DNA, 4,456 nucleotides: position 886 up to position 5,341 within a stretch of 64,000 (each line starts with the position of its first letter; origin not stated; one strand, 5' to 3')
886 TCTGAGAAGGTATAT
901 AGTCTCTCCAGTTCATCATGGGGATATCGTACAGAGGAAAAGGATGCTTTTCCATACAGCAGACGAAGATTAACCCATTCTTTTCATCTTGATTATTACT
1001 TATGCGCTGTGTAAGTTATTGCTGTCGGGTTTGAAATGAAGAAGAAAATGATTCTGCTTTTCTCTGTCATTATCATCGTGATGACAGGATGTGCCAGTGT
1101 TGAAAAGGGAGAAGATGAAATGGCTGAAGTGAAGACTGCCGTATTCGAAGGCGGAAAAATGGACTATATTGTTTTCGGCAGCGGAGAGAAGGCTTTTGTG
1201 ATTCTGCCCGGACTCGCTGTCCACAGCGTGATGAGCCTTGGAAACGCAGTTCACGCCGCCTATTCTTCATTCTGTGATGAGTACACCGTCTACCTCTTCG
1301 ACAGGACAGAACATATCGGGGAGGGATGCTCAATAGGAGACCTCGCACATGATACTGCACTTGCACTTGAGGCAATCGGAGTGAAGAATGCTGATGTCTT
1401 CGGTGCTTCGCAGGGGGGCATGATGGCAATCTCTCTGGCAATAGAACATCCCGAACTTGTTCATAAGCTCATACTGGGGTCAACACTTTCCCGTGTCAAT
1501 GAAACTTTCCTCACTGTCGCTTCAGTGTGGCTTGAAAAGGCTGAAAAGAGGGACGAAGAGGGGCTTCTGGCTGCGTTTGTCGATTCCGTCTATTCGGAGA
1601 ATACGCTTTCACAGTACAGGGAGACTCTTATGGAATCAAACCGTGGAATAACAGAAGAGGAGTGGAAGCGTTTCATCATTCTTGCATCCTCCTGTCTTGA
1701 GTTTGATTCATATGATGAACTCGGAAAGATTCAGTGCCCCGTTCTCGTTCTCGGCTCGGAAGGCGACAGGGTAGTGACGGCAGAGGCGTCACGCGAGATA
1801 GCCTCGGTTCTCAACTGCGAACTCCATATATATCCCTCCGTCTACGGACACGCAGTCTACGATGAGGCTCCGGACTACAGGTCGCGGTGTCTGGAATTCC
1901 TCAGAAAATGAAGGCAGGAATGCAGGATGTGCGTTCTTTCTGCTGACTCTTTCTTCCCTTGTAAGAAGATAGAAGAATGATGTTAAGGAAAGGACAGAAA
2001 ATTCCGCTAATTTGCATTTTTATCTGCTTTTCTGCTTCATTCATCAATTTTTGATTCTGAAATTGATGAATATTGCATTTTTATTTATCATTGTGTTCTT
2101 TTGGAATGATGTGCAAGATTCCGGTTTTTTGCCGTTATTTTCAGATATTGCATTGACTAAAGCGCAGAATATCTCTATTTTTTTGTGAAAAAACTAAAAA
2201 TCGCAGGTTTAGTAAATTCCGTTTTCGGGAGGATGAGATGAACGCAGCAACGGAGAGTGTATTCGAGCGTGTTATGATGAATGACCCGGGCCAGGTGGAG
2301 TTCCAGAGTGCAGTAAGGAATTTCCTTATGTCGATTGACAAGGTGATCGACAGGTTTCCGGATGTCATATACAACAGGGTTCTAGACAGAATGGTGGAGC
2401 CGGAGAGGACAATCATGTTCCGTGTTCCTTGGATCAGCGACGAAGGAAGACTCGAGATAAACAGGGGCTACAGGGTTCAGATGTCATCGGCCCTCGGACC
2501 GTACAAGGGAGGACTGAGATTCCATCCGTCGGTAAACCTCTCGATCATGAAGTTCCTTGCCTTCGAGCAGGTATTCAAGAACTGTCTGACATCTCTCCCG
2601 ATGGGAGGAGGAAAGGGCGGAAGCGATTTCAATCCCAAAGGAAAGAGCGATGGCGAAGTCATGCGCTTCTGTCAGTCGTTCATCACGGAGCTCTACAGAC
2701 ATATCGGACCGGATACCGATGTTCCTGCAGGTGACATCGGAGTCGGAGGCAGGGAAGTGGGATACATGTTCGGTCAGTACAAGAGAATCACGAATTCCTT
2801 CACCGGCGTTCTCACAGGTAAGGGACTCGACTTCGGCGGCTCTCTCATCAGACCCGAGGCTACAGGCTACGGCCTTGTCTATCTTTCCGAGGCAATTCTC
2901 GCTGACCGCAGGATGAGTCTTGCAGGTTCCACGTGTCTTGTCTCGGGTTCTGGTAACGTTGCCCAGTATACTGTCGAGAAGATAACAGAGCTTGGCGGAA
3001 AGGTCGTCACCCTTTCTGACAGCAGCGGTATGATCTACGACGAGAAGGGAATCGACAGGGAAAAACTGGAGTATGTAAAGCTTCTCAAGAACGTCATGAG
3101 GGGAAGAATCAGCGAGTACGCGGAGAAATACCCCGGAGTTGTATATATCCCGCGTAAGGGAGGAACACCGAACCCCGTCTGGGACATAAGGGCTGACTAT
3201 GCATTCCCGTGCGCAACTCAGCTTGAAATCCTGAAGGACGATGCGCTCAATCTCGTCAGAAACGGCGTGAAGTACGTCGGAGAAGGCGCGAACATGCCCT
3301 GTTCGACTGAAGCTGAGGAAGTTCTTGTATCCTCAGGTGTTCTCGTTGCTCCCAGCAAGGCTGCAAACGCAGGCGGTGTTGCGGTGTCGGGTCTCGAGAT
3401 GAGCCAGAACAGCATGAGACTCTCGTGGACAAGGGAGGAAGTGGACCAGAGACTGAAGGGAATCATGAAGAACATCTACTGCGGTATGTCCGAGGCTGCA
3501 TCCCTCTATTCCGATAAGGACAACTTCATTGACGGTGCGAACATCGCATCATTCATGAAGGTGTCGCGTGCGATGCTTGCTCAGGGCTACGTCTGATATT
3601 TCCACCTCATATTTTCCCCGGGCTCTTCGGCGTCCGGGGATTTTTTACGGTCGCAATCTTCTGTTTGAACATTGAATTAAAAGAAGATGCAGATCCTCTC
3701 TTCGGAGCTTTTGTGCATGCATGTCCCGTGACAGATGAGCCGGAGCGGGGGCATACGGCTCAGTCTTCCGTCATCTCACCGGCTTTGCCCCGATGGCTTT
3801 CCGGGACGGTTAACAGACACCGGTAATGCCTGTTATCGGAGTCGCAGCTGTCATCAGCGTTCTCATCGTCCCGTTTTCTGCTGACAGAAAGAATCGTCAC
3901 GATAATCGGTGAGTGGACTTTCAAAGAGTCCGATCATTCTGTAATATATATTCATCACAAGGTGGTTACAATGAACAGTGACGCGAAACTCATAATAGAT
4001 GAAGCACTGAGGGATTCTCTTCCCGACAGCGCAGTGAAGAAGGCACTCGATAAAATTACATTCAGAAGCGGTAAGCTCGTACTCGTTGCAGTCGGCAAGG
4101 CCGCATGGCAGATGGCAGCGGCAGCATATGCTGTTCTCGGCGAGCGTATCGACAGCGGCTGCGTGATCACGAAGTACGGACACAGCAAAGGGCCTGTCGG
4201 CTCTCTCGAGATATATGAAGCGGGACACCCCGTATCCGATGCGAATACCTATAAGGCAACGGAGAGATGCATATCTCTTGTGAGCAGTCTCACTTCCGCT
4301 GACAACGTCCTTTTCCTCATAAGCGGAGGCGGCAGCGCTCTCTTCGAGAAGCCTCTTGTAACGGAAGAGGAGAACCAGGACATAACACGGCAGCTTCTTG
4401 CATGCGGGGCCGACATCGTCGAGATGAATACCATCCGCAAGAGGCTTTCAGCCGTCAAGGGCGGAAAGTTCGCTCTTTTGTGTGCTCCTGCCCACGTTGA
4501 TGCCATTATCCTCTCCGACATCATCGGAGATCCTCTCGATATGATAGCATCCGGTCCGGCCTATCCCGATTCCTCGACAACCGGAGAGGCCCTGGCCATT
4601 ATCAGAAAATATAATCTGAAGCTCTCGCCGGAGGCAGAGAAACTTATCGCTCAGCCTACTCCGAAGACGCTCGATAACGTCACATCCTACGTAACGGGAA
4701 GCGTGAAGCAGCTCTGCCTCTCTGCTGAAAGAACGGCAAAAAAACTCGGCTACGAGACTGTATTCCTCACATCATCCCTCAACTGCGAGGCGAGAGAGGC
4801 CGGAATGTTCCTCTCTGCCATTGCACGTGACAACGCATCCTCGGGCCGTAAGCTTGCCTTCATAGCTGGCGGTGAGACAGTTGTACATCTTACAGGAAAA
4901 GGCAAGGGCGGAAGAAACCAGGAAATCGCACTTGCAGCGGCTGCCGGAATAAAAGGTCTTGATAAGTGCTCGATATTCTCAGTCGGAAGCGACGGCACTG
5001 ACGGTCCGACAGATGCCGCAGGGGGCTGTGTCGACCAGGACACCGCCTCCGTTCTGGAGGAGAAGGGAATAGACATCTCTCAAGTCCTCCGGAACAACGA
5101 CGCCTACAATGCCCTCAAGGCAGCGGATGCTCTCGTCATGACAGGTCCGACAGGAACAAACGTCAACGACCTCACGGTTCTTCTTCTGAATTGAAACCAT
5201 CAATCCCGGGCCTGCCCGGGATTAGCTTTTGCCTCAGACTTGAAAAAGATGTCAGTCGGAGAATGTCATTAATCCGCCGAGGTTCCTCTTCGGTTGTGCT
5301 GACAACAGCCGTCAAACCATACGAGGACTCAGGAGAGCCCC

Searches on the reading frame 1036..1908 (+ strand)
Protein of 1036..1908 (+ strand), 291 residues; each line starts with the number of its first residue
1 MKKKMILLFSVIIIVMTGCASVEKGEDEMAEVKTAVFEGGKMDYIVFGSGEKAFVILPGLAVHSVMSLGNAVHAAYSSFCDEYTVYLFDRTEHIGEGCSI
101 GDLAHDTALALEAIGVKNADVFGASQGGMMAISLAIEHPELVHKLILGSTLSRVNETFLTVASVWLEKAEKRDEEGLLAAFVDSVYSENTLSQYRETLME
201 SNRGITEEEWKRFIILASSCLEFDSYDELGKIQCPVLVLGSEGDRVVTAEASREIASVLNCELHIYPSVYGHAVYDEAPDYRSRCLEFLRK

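Call 89: search_protein_families(library=pfam, proteins=[window:1036-1908:+], max_evalue=0.00001)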
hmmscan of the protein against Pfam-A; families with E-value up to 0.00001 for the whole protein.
window:1036-1908:+ (291 aa): 3 families
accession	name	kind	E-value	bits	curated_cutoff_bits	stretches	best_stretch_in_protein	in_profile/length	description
PF00561.26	Abhydrolase_1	-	6.5e-13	49.3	25.8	1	54-279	3-245/245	alpha/beta hydrolase fold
PF12697.13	Abhydrolase_6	-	2.2e-09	38.8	26.3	1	55-280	2-212/217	Alpha/beta hydrolase family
PF12146.15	Hydrolase_4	-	4.2e-09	36.5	27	1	102-270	57-231/239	Serine aminopeptidase, S33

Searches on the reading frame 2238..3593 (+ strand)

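Call 89: search_protein_families(library=pfam, proteins=[window:2238-3593:+], max_evalue=0.00001)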
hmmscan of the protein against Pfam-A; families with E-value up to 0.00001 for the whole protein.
window:2238-3593:+ (452 aa): 2 families
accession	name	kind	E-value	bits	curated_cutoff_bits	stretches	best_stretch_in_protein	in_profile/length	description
PF00208.27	ELFV_dehydrog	-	3.6e-82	276.1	23.4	1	200-450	1-241/241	Glutamate/Leucine/Phenylalanine/Valine dehydrogenase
PF02812.23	ELFV_dehydrog_N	-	4e-52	175.8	25.3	1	55-182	1-128/129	Glu/Leu/Phe/Val dehydrogenase, dimerisation domain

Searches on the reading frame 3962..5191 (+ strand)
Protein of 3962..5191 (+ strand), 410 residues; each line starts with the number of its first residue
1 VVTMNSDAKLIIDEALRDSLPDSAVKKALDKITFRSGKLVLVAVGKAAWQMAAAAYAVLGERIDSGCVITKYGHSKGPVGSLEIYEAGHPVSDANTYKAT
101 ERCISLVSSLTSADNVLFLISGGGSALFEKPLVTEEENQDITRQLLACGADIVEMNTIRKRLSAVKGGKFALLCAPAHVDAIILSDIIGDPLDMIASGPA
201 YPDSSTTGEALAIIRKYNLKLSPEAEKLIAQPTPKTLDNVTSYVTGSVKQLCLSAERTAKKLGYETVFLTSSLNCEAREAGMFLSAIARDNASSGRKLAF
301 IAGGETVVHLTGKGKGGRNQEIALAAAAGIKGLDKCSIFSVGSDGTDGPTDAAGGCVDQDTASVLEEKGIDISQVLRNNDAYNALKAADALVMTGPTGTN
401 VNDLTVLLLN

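Call 89: search_protein_families(library=pfam, proteins=[window:3962-5191:+], max_evalue=0.00001)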
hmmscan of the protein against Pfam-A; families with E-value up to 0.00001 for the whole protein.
window:3962-5191:+ (410 aa): 2 families
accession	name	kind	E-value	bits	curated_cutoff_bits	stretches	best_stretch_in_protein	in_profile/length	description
PF13660.11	DUF4147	-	7.3e-75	251.9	23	1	8-228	2-232/234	Domain of unknown function (DUF4147)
PF05161.18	MOFRL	-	5e-38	130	28.3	1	299-403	2-106/106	MOFRL family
